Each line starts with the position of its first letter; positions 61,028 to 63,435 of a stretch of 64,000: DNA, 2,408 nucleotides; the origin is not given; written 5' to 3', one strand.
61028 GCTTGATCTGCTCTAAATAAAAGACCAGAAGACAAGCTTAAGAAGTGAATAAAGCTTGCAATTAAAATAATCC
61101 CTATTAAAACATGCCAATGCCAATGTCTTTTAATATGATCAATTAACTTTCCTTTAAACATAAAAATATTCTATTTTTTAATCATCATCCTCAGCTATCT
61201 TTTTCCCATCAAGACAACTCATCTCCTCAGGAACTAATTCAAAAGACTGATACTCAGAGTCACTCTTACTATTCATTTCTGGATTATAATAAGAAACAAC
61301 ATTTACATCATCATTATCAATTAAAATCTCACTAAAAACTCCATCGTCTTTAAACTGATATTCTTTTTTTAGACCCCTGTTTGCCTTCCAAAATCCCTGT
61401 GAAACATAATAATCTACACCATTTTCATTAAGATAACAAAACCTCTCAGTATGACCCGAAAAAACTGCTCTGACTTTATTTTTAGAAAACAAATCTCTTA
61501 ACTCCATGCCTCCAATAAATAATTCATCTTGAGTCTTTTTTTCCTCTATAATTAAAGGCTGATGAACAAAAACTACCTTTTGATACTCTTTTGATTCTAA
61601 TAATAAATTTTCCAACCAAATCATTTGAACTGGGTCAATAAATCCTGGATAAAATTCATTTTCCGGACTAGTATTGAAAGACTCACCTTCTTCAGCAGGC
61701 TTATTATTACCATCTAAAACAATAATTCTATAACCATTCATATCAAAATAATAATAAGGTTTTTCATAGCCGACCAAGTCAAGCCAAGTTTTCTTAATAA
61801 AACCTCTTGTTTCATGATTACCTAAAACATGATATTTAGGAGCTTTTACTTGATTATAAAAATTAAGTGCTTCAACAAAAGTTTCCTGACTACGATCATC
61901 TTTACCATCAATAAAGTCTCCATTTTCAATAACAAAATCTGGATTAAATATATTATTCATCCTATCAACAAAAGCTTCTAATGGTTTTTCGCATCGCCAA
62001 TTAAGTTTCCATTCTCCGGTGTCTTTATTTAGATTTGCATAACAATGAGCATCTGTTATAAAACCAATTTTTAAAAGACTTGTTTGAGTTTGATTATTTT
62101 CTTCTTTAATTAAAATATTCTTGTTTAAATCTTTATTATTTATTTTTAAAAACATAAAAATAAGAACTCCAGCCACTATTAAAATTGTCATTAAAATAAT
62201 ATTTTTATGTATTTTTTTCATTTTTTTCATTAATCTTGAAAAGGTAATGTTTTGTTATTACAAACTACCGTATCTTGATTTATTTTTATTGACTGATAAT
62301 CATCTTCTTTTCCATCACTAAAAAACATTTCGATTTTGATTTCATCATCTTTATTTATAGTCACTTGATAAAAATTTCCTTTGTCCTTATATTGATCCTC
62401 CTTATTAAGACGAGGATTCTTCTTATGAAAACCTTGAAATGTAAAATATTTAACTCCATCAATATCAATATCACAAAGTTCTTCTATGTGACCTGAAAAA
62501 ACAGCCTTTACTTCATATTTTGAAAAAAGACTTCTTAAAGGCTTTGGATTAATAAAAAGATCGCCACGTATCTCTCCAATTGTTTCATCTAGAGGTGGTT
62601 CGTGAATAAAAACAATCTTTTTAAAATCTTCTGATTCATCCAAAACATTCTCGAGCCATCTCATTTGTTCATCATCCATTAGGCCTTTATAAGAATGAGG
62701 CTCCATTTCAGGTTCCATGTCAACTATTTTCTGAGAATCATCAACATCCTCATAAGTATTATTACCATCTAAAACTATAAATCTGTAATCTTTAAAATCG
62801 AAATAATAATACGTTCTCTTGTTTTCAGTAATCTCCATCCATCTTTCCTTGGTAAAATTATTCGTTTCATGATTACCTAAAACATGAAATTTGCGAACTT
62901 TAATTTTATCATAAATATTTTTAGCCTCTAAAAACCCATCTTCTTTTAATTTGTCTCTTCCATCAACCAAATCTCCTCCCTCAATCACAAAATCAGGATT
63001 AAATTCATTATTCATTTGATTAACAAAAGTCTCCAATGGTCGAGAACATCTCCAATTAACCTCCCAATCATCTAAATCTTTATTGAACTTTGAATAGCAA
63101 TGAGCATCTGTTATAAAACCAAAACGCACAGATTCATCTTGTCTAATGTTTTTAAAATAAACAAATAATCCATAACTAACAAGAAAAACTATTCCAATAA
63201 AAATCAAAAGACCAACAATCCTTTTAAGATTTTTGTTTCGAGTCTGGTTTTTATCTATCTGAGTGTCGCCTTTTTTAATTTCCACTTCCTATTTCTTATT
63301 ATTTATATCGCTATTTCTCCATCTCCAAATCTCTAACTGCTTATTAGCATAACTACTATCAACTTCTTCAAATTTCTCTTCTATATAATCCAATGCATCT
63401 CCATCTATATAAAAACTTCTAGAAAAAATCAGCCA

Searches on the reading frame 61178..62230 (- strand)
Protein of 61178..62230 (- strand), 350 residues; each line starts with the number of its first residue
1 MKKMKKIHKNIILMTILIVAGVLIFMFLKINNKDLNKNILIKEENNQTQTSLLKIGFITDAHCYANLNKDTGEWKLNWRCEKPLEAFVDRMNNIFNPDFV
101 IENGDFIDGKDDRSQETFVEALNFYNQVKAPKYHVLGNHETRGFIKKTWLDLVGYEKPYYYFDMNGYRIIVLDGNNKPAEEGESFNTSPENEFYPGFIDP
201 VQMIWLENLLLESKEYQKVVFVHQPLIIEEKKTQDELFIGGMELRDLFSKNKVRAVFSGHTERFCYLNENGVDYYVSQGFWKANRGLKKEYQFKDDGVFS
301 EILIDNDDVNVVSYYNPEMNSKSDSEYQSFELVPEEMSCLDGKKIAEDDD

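Call 8: search_protein_families(library=pfam, proteins=[window:61178-62230:-], max_evalue=0.001)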
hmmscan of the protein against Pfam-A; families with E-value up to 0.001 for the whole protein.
window:61178-62230:- (350 aa): 1 family
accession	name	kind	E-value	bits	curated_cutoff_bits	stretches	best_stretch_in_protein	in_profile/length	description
PF00149.33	Metallophos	-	6e-17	63.1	21.5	1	53-261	1-188/191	Calcineurin-like phosphoesterase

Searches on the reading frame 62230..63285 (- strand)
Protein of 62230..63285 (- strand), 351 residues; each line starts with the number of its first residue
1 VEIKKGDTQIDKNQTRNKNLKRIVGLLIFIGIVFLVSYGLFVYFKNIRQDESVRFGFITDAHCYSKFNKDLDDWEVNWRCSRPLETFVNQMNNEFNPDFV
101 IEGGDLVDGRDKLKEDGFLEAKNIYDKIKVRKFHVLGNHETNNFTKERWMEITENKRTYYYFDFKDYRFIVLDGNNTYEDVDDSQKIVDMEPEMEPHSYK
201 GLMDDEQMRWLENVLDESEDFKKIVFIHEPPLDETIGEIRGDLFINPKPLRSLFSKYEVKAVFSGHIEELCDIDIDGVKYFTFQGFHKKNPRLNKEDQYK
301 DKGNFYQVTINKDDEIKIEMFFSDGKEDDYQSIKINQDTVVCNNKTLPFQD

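Call 8: search_protein_families(library=pfam, proteins=[window:62230-63285:-], max_evalue=0.001)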
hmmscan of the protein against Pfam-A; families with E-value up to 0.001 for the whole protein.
window:62230-63285:- (351 aa): 1 family
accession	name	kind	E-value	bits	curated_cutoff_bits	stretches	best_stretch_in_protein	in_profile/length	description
PF00149.33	Metallophos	-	1.9e-14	55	21.5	1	54-267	2-188/191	Calcineurin-like phosphoesterase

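Call 24: find_encoding_contigs(protein=window:62230-63285:-, flank=10000, max_places=4)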
Protein window:62230-63285:- (351 aa): 2 contigs read that carry it; 2 places shown.
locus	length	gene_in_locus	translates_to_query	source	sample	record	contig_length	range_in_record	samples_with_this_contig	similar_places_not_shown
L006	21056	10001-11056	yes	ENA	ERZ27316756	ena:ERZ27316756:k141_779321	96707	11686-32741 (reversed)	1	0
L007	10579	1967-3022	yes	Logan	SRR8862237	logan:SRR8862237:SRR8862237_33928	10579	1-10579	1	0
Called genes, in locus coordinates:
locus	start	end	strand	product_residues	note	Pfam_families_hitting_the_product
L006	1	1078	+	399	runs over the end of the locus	PF05496:RuvB_N, PF14532:Sigma54_activ_2 (weak), PF00004:AAA, PF07728:AAA_5, PF13173:AAA_14, PF16193:AAA_assoc_2, PF12002:MgsA_C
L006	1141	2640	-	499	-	PF00239:Resolvase, PF07508:Recombinase, PF13408:Zn_ribbon_recom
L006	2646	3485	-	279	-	PF23343:REP_ORF2-G2P, PF20199:RepSA (faint)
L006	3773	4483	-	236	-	-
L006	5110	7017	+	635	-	PF02384:N6_Mtase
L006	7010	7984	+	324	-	PF01420:Methylase_S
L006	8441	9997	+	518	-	-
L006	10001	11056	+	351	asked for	PF00149:Metallophos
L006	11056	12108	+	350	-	PF00149:Metallophos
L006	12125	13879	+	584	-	PF13231:PMT_2 (weak)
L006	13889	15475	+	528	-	-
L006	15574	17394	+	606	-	-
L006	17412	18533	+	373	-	PF00535:Glycos_transf_2, PF04138:GtrA_DPMS_TM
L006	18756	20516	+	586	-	PF02366:PMT (weak)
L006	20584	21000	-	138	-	PF01252:Peptidase_A8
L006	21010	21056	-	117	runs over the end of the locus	PF01258:zf-dskA_traR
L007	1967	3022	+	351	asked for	PF00149:Metallophos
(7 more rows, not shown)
